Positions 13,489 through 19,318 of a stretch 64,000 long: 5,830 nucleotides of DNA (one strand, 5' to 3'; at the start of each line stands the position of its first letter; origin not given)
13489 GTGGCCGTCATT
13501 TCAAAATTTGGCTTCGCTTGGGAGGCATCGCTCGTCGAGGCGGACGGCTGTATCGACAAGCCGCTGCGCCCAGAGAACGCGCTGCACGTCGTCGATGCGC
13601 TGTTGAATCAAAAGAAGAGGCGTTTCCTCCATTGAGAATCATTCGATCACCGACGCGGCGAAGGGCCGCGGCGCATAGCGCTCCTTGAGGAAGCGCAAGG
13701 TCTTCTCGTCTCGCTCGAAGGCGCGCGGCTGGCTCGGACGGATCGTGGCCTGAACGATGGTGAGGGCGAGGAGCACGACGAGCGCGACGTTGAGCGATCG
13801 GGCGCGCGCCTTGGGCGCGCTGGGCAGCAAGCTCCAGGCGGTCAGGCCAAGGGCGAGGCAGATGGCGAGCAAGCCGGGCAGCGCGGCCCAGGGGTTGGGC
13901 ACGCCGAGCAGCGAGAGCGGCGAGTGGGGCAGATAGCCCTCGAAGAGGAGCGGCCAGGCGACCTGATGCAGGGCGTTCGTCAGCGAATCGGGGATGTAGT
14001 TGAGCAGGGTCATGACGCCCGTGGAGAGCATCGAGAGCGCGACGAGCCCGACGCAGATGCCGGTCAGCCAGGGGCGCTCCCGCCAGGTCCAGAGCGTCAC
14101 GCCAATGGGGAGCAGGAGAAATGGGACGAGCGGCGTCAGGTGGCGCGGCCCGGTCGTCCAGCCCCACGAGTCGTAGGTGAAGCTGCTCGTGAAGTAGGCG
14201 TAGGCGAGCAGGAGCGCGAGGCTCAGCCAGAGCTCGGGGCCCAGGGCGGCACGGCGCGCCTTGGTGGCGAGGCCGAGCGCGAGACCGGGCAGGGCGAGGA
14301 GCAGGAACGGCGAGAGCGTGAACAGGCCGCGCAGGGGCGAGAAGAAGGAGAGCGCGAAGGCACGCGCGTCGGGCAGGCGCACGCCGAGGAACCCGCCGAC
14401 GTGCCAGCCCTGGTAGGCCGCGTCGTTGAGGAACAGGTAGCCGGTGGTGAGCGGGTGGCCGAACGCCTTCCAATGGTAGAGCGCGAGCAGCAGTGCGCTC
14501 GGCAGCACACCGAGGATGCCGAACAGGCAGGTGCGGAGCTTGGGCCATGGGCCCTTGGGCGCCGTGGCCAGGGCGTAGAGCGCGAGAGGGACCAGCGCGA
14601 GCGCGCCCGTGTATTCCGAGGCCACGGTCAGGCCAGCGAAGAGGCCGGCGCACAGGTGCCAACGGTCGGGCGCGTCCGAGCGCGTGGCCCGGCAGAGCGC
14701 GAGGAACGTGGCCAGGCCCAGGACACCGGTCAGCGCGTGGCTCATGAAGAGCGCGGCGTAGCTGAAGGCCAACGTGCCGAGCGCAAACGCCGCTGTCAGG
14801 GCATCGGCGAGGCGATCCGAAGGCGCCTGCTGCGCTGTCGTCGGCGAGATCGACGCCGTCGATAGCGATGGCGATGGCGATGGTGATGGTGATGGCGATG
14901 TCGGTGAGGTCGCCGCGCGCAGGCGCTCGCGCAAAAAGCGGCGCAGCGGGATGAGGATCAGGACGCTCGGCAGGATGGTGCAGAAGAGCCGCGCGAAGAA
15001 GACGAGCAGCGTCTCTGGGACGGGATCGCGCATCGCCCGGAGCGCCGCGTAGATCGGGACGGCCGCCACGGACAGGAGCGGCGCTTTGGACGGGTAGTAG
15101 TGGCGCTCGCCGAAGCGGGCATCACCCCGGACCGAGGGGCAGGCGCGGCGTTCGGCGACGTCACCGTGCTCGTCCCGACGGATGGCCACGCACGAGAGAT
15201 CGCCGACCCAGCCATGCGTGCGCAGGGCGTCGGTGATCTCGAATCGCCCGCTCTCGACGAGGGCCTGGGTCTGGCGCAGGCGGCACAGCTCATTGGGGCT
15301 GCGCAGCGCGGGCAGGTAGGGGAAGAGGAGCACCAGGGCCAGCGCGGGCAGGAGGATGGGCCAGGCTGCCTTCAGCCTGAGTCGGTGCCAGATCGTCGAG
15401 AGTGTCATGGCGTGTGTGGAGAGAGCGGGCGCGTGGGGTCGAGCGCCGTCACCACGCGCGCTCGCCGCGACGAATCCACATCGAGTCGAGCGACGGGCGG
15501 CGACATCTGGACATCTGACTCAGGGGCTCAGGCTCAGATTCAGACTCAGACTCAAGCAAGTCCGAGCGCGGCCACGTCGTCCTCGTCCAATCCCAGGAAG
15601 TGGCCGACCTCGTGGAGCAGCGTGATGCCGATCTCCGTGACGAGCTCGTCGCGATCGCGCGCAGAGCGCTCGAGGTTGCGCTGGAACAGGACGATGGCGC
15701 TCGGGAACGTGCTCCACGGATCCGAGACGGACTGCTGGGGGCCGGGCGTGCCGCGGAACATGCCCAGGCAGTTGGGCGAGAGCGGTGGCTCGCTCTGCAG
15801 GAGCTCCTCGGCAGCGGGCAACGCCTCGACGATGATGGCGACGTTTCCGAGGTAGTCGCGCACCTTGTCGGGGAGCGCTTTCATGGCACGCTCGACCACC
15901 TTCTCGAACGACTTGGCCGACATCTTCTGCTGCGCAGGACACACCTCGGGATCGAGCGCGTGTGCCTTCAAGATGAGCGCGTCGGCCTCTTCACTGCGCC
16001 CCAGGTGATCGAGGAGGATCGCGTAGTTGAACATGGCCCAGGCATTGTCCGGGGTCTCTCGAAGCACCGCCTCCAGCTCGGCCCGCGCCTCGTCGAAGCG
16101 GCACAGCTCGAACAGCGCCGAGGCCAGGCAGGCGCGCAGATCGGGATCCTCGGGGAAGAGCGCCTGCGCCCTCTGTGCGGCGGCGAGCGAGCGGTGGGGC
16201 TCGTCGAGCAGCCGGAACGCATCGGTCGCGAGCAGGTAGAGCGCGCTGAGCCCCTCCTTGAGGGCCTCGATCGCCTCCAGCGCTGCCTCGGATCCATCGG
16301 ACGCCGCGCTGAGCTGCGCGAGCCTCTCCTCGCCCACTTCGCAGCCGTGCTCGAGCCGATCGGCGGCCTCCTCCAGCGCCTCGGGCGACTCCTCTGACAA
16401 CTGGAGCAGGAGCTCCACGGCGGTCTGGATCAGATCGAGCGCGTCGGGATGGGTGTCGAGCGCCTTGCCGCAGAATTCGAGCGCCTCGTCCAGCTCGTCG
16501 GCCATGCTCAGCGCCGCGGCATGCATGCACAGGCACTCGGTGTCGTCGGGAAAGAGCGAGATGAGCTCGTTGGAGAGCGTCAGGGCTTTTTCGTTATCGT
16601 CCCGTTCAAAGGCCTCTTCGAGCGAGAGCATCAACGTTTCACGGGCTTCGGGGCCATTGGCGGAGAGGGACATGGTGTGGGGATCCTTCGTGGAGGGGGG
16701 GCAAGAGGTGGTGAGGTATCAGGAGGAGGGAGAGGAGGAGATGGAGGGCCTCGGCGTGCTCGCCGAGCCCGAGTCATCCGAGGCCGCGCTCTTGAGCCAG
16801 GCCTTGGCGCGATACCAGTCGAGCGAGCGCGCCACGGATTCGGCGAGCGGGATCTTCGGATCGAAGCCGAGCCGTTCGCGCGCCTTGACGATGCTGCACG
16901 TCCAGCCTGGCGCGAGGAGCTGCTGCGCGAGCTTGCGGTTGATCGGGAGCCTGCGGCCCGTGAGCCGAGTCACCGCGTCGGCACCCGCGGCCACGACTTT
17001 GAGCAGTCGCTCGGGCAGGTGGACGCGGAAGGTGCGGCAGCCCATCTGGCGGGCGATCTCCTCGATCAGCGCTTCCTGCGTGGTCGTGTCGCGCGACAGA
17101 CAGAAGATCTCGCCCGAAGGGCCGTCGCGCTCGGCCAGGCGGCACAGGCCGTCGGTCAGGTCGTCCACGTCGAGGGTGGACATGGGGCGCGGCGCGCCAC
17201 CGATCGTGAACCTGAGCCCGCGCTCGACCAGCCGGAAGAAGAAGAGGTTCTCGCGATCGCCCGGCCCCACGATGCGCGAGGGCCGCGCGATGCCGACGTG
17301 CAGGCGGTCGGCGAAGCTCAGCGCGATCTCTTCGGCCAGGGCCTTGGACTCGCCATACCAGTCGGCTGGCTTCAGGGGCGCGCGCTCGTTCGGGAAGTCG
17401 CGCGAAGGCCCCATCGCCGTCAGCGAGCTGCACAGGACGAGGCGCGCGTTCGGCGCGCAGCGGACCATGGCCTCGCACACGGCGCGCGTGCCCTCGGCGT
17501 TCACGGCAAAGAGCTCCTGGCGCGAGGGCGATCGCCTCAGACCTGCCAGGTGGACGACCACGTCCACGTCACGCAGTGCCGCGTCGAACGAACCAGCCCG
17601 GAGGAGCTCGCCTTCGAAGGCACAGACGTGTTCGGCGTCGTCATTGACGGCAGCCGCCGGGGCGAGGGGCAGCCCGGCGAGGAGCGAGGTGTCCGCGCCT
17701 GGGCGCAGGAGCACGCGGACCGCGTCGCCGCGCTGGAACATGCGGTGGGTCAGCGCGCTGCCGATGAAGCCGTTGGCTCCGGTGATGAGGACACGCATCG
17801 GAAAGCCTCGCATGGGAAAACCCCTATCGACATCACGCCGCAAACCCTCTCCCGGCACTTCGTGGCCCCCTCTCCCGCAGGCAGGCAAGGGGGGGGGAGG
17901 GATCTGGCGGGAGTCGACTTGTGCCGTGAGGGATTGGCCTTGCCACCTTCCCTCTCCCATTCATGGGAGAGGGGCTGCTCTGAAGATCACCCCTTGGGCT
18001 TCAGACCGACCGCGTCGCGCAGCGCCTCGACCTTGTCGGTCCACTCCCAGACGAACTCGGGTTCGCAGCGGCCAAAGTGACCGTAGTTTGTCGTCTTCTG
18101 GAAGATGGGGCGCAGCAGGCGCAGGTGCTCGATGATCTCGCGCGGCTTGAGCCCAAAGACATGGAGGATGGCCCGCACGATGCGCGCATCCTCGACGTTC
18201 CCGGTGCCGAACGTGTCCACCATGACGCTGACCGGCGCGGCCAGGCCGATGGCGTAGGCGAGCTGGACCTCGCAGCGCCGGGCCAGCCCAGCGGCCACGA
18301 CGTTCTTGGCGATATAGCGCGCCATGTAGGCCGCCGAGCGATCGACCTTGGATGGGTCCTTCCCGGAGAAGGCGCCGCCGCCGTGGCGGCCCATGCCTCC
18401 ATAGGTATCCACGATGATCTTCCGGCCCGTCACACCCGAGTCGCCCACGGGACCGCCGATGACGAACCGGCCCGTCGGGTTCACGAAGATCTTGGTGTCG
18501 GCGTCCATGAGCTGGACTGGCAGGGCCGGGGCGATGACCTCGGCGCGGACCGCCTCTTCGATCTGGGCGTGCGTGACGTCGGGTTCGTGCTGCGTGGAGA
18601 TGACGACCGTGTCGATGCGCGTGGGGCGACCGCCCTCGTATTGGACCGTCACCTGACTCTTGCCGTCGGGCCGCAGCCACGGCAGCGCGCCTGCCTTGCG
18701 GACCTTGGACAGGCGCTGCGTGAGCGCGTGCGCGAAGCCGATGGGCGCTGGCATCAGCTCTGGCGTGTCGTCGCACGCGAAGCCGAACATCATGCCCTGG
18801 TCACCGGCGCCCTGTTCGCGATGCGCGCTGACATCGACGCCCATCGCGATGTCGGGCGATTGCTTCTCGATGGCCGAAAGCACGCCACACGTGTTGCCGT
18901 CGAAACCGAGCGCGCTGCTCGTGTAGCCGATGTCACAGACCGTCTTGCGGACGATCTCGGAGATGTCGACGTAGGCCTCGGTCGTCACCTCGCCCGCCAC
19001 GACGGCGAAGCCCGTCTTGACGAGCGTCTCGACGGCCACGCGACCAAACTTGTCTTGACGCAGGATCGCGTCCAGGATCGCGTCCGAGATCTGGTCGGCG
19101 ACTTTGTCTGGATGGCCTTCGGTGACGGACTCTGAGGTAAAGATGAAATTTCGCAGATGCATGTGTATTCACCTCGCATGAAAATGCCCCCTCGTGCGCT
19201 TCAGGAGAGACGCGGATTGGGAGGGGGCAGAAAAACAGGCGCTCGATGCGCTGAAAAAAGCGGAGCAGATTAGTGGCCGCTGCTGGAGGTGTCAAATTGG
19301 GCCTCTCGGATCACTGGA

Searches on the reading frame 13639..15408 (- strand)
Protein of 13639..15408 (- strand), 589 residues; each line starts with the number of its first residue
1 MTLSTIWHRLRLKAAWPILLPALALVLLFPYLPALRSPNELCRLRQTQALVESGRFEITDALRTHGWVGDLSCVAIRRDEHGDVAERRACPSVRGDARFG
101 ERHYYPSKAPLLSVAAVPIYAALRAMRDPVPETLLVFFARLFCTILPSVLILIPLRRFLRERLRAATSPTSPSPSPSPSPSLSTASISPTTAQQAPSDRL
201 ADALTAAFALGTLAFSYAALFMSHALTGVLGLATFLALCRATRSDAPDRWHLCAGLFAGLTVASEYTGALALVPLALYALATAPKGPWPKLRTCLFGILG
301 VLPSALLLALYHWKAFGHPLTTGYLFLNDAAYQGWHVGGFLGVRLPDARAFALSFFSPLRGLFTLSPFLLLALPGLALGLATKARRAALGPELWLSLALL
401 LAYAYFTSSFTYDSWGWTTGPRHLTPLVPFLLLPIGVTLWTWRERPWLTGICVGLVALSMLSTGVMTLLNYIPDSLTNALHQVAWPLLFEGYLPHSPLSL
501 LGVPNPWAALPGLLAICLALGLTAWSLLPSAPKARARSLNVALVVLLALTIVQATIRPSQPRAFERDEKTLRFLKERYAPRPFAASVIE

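Call 46: search_protein_families(library=ncbifam, proteins=[window:13639-15408:-], max_evalue=0.00001)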
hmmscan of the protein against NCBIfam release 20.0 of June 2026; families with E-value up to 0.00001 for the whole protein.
window:13639-15408:- (589 aa): 0 families

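Call 77: search_protein_families(library=pfam, proteins=[window:13639-15408:-], max_evalue=0.001)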
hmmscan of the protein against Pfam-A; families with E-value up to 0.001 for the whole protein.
window:13639-15408:- (589 aa): 1 family
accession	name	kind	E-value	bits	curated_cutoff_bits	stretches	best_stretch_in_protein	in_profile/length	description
PF13231.12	PMT_2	-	1.8e-05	25.4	26.1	1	204-303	53-156/160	Dolichyl-phosphate-mannose-protein mannosyltransferase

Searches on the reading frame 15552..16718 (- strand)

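Call 46: search_protein_families(library=ncbifam, proteins=[window:15552-16718:-], max_evalue=0.00001)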
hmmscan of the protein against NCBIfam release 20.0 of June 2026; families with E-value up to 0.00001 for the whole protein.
window:15552-16718:- (388 aa): 4 families
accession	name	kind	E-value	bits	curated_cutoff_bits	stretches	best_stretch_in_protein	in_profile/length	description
NF040959.1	MamA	equivalog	1e-15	57.7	200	1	167-266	80-179/204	magnetosome protein MamA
TIGR02917.1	PEP_TPR_lipo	equivalog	3.1e-11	41.9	312.2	1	19-258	594-835/899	XrtA/PEP-CTERM system TPR-repeat protein PrsT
NF033920.0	C39_PA2778_fam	equivalog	5.9e-08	32.4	150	1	161-257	159-255/255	PA2778 family cysteine peptidase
NF052415.1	T3SS_chap_SctY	equivalog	8.5e-07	29.5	70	0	37-91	17-71/106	type III secretion apparatus assembly chaperone SctY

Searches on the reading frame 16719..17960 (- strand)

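Call 46: search_protein_families(library=ncbifam, proteins=[window:16719-17960:-], max_evalue=0.00001)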
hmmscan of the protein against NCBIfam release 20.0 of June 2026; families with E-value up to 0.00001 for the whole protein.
window:16719-17960:- (413 aa): 18 families
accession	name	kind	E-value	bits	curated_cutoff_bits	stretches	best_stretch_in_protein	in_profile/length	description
TIGR03466.1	HpnA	hypoth_equivalog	5.2e-33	114.3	367.65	1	55-387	1-325/327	hopanoid-associated sugar epimerase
NF052578.1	StrlDmthSdmBMthl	equivalog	7.2e-22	78.6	600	1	55-387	1-326/328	sterol demethylase protein SdmB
NF042422.1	oxyalk_red_OleD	equivalog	6.4e-15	55.3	580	1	55-382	1-327/329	2-alkyl-3-oxoalkanoate reductase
TIGR04180.1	EDH_00030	hypoth_equivalog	9.6e-15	54.4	475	1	57-288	1-237/297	NAD-dependent 4,6-dehydratase LegB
NF043036.1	ErythonDh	equivalog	4.5e-13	49.1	325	1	55-219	1-166/321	D-erythronate dehydrogenase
TIGR01777.1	yfcH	hypoth_equivalog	1.5e-12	47.7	207.35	1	57-337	1-270/292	TIGR01777 family oxidoreductase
NF042423.1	oxyalk_red_Shew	equivalog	8.1e-12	44.8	580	1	56-375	10-327/331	2-alkyl-3-oxoalkanoate reductase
TIGR01181.1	dTDP_gluc_dehyt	equivalog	1.9e-11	43.6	365.1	1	56-388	1-316/321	dTDP-glucose 4,6-dehydratase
TIGR01179.1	galE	equivalog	4.2e-11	42.3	262.3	1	56-215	1-158/332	UDP-glucose 4-epimerase GalE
NF047837.1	UDPAcbARedWbcJ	equivalog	2.9e-10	39.6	500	1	124-182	39-97/372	UDP-2-acetamido-2,6-beta-L-arabino-hexul-4-ose reductase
TIGR01746.1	Thioester-redct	subfamily_domain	1.9e-09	37.3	213.35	1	57-232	2-197/371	thioester reductase domain-containing protein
NF005539.0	PRK07201.1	equivalog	4.8e-09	35.5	549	1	55-233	1-180/657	SDR family oxidoreductase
NF050030.1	thlkprotThyD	equivalog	4.9e-07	29.2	400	1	55-179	1-122/305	thylakoid membrane protein ThyD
TIGR02197.1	heptose_epim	equivalog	1.1e-06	28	274.6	1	57-214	1-150/316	ADP-glyceromanno-heptose 6-epimerase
NF007956.0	PRK10675.1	subfamily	1.4e-06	27.7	394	1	55-213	1-160/338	UDP-glucose 4-epimerase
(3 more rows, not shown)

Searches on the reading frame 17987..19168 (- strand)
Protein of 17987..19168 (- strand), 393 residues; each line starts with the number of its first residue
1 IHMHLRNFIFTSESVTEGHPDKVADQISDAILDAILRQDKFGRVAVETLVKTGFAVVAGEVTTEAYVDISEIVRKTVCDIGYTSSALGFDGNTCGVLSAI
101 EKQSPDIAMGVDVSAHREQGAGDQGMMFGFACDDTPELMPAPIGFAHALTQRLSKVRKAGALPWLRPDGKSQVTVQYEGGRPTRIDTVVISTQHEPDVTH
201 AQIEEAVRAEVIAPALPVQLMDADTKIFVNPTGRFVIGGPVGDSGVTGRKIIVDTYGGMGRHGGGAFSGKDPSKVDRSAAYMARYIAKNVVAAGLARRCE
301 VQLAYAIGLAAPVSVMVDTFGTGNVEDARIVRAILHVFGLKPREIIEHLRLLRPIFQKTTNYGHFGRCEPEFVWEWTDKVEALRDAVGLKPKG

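Call 46: search_protein_families(library=ncbifam, proteins=[window:17987-19168:-], max_evalue=0.00001)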
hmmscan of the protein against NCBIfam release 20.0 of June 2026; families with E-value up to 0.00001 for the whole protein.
window:17987-19168:- (393 aa): 1 family
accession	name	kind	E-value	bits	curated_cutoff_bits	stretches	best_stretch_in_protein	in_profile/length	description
TIGR01034.1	metK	equivalog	1.7e-177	590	309.4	1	9-386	1-376/377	methionine adenosyltransferase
